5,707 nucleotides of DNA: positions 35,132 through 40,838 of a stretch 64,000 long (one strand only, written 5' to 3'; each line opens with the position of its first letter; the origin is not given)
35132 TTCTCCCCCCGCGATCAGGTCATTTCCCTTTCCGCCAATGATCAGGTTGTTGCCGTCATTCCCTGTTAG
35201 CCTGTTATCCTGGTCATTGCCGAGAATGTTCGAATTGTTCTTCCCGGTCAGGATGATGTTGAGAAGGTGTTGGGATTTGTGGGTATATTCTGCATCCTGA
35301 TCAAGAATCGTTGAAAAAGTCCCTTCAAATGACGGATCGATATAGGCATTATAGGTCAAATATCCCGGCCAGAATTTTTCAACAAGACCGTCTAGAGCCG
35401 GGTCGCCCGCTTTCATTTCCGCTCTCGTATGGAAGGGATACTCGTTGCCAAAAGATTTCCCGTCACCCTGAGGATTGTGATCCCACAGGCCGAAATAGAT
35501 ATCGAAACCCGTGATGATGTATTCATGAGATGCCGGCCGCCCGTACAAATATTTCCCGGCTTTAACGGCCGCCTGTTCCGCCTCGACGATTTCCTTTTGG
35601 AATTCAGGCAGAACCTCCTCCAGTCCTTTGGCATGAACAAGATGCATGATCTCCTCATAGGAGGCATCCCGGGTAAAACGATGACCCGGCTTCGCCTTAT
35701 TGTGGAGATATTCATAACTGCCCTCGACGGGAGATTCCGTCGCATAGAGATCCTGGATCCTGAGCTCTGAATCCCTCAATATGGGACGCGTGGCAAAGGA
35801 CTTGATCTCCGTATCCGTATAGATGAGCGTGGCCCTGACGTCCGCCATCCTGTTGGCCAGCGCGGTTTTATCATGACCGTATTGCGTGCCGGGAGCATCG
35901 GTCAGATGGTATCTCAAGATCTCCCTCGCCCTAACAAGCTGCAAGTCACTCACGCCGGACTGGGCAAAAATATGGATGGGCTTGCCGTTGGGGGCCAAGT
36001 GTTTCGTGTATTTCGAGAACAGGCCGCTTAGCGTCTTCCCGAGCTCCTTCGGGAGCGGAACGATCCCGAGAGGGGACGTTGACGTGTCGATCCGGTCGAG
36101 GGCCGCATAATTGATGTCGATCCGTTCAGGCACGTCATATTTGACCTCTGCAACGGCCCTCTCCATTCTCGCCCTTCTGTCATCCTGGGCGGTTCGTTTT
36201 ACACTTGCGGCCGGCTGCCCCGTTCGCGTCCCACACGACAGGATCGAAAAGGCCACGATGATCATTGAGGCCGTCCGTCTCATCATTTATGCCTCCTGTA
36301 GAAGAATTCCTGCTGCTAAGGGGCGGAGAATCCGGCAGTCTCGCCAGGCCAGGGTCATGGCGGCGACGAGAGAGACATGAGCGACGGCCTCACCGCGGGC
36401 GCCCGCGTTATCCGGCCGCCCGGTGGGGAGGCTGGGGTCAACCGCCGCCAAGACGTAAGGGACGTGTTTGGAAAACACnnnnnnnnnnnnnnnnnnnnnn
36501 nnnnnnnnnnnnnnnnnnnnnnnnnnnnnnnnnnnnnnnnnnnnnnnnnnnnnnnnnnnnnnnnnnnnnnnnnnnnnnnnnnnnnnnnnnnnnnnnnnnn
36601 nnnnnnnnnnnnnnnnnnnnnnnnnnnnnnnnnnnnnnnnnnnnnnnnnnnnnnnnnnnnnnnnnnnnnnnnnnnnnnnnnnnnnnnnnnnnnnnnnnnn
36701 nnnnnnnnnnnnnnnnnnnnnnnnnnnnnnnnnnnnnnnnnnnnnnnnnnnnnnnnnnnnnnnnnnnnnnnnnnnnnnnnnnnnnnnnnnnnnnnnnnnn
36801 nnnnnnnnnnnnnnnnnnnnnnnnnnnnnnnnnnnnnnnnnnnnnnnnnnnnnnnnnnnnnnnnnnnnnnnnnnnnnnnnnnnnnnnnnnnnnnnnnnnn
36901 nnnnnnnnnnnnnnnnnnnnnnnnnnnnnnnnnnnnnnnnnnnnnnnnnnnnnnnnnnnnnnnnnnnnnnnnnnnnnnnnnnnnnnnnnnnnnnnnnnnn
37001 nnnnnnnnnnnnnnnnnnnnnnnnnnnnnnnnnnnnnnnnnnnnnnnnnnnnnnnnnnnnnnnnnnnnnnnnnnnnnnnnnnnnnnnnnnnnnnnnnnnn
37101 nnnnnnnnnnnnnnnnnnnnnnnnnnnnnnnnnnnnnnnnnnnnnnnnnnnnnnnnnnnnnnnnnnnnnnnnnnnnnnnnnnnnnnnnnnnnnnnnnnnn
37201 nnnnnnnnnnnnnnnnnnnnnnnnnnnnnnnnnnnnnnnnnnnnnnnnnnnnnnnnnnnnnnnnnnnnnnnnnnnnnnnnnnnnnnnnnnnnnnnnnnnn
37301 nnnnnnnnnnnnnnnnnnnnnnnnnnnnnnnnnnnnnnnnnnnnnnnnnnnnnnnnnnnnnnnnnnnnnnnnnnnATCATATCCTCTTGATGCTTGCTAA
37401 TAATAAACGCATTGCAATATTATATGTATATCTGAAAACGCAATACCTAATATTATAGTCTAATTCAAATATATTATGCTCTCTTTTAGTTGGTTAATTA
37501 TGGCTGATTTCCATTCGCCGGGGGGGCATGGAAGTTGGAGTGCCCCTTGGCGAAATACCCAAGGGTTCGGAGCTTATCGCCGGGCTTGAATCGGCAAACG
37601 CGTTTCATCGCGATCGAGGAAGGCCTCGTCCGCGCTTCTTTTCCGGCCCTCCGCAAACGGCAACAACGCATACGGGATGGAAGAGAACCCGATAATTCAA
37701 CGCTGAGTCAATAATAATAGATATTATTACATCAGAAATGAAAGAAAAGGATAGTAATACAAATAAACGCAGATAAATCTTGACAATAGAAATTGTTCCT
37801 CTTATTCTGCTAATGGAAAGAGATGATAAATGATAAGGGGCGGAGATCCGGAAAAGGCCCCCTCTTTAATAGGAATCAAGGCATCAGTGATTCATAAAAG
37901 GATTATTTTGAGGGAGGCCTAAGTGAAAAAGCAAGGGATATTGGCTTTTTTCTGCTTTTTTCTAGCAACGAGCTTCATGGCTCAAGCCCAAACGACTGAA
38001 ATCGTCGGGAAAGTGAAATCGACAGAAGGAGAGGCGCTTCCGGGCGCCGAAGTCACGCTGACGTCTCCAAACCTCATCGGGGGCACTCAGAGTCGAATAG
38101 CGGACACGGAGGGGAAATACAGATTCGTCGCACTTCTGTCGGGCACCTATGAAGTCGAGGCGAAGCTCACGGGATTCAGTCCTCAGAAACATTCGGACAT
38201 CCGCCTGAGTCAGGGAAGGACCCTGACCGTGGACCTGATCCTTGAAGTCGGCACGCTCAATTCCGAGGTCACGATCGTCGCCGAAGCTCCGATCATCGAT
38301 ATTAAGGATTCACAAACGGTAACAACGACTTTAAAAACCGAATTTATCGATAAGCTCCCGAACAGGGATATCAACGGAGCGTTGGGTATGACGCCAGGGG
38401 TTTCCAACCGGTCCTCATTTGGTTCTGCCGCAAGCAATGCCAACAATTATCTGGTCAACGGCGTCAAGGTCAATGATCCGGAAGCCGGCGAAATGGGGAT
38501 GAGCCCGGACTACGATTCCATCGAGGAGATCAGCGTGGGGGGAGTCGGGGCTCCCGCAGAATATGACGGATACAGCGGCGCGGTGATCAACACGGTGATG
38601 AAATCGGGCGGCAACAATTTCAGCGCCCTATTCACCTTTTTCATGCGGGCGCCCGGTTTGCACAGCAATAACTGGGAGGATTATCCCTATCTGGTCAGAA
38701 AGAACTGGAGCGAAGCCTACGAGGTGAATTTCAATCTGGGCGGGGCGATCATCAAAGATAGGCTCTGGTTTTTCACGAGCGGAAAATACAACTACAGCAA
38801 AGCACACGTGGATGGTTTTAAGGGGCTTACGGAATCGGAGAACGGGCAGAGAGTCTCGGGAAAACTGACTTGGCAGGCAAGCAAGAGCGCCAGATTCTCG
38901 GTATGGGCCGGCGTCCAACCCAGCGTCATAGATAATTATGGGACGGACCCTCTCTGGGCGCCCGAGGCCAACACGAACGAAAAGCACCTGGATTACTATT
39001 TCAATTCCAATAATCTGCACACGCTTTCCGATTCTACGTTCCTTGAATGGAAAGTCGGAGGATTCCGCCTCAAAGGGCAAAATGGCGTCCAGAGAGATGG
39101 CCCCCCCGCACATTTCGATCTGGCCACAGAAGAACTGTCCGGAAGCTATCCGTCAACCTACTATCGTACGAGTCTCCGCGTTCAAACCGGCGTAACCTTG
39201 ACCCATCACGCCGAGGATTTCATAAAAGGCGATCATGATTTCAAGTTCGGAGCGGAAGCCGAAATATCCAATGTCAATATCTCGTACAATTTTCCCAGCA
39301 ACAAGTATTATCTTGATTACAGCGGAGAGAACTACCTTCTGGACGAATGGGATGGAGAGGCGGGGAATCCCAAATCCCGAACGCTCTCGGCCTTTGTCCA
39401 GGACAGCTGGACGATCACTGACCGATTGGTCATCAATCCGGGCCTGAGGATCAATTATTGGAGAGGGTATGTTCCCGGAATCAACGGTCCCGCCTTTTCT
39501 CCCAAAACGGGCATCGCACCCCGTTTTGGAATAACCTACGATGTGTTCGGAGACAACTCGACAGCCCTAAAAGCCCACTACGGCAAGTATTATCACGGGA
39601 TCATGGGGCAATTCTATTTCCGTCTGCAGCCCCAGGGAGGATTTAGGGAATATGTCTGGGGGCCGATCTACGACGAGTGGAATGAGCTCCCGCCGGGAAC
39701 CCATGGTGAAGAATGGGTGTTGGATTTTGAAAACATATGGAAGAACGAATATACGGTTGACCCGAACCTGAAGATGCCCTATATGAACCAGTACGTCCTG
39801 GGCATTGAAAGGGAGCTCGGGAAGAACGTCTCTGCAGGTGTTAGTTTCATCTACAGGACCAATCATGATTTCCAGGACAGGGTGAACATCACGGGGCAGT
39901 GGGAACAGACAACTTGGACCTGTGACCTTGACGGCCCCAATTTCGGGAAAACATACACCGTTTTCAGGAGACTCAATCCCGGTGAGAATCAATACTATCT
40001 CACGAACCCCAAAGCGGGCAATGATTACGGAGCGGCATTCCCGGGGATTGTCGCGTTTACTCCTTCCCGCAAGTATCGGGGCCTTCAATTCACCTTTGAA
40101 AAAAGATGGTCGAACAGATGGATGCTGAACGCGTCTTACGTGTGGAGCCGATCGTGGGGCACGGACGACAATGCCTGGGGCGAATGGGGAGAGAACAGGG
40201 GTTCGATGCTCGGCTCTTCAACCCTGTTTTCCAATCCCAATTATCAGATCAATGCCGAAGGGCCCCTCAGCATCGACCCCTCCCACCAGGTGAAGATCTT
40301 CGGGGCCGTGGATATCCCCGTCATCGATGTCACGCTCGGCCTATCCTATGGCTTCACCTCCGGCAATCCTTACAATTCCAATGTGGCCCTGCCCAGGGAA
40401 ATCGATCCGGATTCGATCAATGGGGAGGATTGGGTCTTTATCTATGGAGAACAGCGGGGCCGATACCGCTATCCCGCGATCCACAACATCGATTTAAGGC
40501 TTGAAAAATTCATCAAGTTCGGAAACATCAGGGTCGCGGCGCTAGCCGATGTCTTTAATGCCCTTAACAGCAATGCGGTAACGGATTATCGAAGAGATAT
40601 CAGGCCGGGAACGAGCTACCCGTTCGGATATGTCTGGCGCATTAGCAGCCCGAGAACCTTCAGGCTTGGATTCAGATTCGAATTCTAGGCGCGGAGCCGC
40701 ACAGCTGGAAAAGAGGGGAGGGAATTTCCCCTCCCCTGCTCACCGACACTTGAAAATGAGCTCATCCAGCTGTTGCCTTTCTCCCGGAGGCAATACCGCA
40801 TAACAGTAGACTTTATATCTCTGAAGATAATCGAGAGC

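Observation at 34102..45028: Four divergent lipoproteins share an uncharacterised zincin-like domain with EExxH in place of HExxH, around a TonB-dependent receptor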

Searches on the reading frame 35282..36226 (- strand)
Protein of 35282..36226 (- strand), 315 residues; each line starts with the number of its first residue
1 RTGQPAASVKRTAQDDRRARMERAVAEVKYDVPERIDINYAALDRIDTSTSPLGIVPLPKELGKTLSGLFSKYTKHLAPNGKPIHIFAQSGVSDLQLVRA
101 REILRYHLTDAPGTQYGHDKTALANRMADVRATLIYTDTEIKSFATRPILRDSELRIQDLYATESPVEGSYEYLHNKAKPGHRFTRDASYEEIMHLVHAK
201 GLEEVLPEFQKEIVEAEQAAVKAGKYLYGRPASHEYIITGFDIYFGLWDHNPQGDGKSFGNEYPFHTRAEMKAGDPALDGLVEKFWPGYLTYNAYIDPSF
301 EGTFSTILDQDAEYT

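Call 47: find_homologous_proteins(query=window:35282-36226:-)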
Query window:35282-36226:- (315 aa): 365 proteins with E <= 0.001 among 2641 candidates; the best 120 are listed.
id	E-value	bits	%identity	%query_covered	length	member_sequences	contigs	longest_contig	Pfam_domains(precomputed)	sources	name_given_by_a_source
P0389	7.4e-197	671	100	94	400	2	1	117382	PF00353.26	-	-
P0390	2.7e-189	646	90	100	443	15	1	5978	PF00353.26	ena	-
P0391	5.9e-184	629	91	94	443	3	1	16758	PF00353.26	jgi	jgi:hypothetical protein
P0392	1.6e-183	627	87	100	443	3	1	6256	PF00353.26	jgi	-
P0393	8.2e-178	608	87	96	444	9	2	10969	PF00353.26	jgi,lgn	jgi:hypothetical protein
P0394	1.1e-176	605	83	100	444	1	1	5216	PF00353.26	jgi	-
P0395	3.5e-176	603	83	98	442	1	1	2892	PF00353.26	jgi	-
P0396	4.0e-176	603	82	100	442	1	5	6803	PF00353.26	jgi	jgi:hypothetical protein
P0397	7.1e-176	602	85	97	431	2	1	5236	PF00353.26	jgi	jgi:hypothetical protein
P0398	9.3e-176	602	83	98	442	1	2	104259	PF00353.26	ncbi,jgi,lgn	-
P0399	3.2e-175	600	83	100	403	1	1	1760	-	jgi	jgi:hypothetical protein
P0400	6.2e-175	599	84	97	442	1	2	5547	PF00353.26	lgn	-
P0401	9.6e-175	598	83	97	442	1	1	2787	PF00353.26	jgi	jgi:hypothetical protein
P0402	2.9e-174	597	84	97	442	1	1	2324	PF00353.26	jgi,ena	jgi:hypothetical protein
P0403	6.6e-174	596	84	97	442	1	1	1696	PF00353.26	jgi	jgi:hypothetical protein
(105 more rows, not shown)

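Call 55: predict_structure(alignment_id=A5)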
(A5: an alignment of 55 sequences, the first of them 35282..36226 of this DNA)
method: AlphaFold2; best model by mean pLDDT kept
length: 315 residues; sequences in the alignment: 55
mean_pLDDT: 83.2   pTM: 0.82
mean pLDDT of the five models: 83.2, 79.7, 79.4, 75.1, 74.7
residues with pLDDT >= 90: 166; 70-90: 82; 50-70: 39; < 50: 28
segments of 3 or more residues with pLDDT < 50: 176-183, 298-310, 312-315
pLDDT, mean of each block of 10 residues (from residue 1): 57 79 94 96 93 93 97 95 97 87 84 82 96 95 95 96 71 49 64 94 96 98 91 93 83 63 88 97 82 59 39 36
secondary structure, 60 per line:
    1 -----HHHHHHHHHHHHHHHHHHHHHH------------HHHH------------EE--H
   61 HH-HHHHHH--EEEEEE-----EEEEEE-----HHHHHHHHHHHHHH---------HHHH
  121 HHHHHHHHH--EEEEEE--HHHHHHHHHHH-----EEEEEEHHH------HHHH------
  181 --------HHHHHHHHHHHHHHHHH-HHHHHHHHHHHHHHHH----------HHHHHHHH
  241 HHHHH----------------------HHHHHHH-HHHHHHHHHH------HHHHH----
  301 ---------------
elements in order: H6-27 H40-43 H64-69 E72-77 E83-88 H94-107 H117-129 E132-137 H140-150 E156-161 H171-174 H189-205 H207-222 H233-245 H268-274 H276-285 H292-296

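Call 57: fold_search(model_id=the predicted structure, library=pdb)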
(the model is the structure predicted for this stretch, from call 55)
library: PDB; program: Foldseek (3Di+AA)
matches with E <= 10: 238; with E <= 0.001: 0
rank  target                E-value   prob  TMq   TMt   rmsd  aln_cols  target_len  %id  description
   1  5eku_B                4.3e-01  0.07  0.11  0.11  13.6       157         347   11  Crystal Structure of Trypanosoma Brucei Protein Arginine Methyltransferase PRMT7 in complex with S-Adenosyl-L-homocyst (released 2016-05-18)
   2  9gjn_A                7.4e-01  0.06  0.18  0.09  15.9       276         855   10  ERAP1 in complex with 1-[2-(3-oxo-3,4-dihydro-2H-1,4-benzothiazin-4-yl)acetamido]cyclohexane-1-carboxylic acid (released 2025-01-22)
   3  5eku_A                7.8e-01  0.05  0.11  0.10  13.8       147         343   13  Crystal Structure of Trypanosoma Brucei Protein Arginine Methyltransferase PRMT7 in complex with S-Adenosyl-L-homocyst (released 2016-05-18)
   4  7sh0_B                8.7e-01  0.06  0.16  0.08  14.6       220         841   10  CRYSTAL STRUCTURE OF ENDOPLASMIC RETICULUM AMINOPEPTIDASE 2 (ERAP2) COMPLEX WITH A HIGHLY SELECTIVE AND POTENT SMALL M (released 2022-07-20)
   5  6mgq_B                9.2e-01  0.07  0.20  0.09  14.4       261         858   11  ERAP1 in the open conformation bound to 10mer phosphinic inhibitor DG014 (released 2019-12-18)
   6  6q4r_A                9.7e-01  0.05  0.17  0.08  16.4       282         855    9  High-resolution crystal structure of ERAP1 with bound phosphinic transition-state analogue inhibitor (released 2019-04-10)
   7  3bzb_B                1.1e+00  0.08  0.14  0.18  11.3       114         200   10  Crystal structure of uncharacterized protein CMQ451C from the primitive red alga Cyanidioschyzon merolae (released 2008-01-29)
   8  8srt_A                1.1e+00  0.01  0.14  0.14  19.9       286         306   12  Crystal structure of the O-acetyl-L-serine sulfhydrylase A (CysK) holoenzyme from Staphylococcus aureus NCTC 8325 (released 2024-11-13)
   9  1p77                  1.1e+00  0.06  0.12  0.13  13.3       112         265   15  CRYSTAL STRUCTURE OF SHIKIMATE DEHYDROGENASE (AROE) FROM HAEMOPHILUS INFLUENZAE (released 2003-08-12)
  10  8egy_A                1.1e+00  0.02  0.10  0.09  16.5       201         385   11  Engineered holo tyrosine synthase (TmTyrS1) derived from T. maritima TrpB (released 2023-10-04)
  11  6dzo_B                1.2e+00  0.01  0.10  0.09  19.9       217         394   14  Crystal structure of Salmonella typhimurium Tryptophan Synthase mutant beta-Q114A with 2-({[4-(trifluoromethoxy)phenyl (released 2019-07-10)
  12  3wxm_F                1.3e+00  0.06  0.12  0.11  13.6       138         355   12  Crystal structure of archaeal Pelota and GTP-bound EF1 alpha complex (released 2014-09-03)
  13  8sw0                  1.3e+00  0.05  0.19  0.09  17.2       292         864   10  Puromycin sensitive aminopeptidase (released 2023-07-26)
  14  9qeq_M                1.3e+00  0.03  0.11  0.06  18.7       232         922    6  Structure of the transcribing Pol II-DSIF-SPT6-U1 snRNP complex (released 2025-07-09)
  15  1npd_B                1.5e+00  0.05  0.12  0.12  12.7       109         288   10  X-RAY STRUCTURE OF SHIKIMATE DEHYDROGENASE COMPLEXED WITH NAD+ FROM E.COLI (YDIB) NORTHEAST STRUCTURAL GENOMICS RESEAR (released 2003-01-28)
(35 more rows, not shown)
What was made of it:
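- On Gluzincin / zincin clan MA(E): For p2 the best E is 0.43, with M1 and lethal factor scattered among unrelated folds (call 57).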

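Call 85: search_solved_structures(query=A5, max_evalue=10)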
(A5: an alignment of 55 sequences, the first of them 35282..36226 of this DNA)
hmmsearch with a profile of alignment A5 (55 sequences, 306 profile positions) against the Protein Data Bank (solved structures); distinct sequences matched with E-value up to 10: 4.
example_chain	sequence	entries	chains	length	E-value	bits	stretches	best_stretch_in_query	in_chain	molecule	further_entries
6xeh_A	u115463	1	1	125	0.0049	19.1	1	92-161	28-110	DE NOVO DESIGNED OR386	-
7y8l_A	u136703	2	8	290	0.056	15.6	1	155-178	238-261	reductase for protein | reductase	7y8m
7y8n_A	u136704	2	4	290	0.057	15.6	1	155-178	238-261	Beta-hydroxyacid dehydrogenase, 3-hydroxyisobutyrate dehydrogenase | SciR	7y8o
7y8k_A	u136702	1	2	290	0.063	15.5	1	156-178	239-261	Beta-hydroxyacid dehydrogenase, 3-hydroxyisobutyrate dehydrogenase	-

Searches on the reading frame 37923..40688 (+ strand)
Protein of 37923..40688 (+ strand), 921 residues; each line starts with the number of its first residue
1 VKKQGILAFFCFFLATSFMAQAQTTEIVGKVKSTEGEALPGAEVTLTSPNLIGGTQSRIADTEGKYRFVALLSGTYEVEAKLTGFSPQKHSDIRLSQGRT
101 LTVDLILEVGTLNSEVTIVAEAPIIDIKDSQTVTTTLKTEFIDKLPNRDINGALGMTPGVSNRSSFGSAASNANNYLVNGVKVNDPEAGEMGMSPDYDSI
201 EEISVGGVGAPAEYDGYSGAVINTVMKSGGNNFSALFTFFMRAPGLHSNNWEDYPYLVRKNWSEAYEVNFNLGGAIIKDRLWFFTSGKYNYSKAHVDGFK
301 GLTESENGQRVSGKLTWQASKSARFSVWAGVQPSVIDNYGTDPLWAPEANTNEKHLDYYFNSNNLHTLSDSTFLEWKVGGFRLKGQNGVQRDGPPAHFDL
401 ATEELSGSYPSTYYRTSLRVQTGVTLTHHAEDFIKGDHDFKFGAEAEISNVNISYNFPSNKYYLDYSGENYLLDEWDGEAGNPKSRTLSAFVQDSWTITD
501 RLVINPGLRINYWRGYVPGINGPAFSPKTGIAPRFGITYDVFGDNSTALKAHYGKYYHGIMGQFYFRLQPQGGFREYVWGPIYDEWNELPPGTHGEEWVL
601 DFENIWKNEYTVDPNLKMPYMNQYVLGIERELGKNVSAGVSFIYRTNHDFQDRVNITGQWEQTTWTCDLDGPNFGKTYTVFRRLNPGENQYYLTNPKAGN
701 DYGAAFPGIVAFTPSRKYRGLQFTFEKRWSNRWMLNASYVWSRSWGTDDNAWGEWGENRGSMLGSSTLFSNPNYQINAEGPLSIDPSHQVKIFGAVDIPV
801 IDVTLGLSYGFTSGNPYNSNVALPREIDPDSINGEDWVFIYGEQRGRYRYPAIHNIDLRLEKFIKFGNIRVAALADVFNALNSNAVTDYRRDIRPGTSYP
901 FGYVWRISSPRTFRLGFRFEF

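Call 3: search_protein_families(library=pfam, proteins=[window:37923-40688:+], max_evalue=1)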
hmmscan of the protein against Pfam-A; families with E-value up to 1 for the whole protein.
window:37923-40688:+ (921 aa): 8 families
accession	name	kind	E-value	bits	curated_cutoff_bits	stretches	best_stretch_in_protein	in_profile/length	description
PF25183.1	OMP_b-brl_4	-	2.8e-31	109.2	30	4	527-801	434-680/838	Outer membrane beta barrel domain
PF13620.12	CarboxypepD_reg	-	5.9e-15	55.8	32.3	1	27-107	2-81/82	Carboxypeptidase regulatory-like domain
PF00593.30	TonB_dep_Rec_b-barrel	-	1.8e-08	35.1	27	1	337-662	42-312/436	TonB dependent receptor-like, beta-barrel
PF13715.12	CarbopepD_reg_2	-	1.1e-06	29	32.2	1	27-118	1-87/88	CarboxypepD_reg-like domain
PF07715.20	Plug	-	0.00035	21.5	23.9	1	127-214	2-99/107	TonB-dependent Receptor Plug Domain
PF17802.7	SpaA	-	0.0023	18.5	23.1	1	28-79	5-57/91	Prealbumin-like fold domain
PF17210.9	SdrD_B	-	0.0041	17.7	29.7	1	37-81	22-65/112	SdrD B-like domain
PF06438.17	HasA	-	0.69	10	26.3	1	739-777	21-61/206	Heme-binding protein A (HasA)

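Call 4: search_protein_families(library=ncbifam, proteins=[window:37923-40688:+], max_evalue=1)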
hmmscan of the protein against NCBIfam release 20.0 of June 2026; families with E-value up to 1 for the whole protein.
window:37923-40688:+ (921 aa): 3 families
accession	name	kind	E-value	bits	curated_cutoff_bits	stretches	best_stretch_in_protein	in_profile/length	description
TIGR01786.1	TonB-hemlactrns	subfamily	0.0017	16.8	323.75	1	324-546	258-453/719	TonB-dependent hemoglobin/transferrin/lactoferrin family receptor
NF010048.1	PRK13524.1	subfamily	0.028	12.9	493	0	479-514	426-461/744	FepA family TonB-dependent siderophore receptor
NF049945.1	TonB_dep_FCYXU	equivalog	0.075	11.6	825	1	483-512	378-407/697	TonB-dependent receptor, FCYXU motif-type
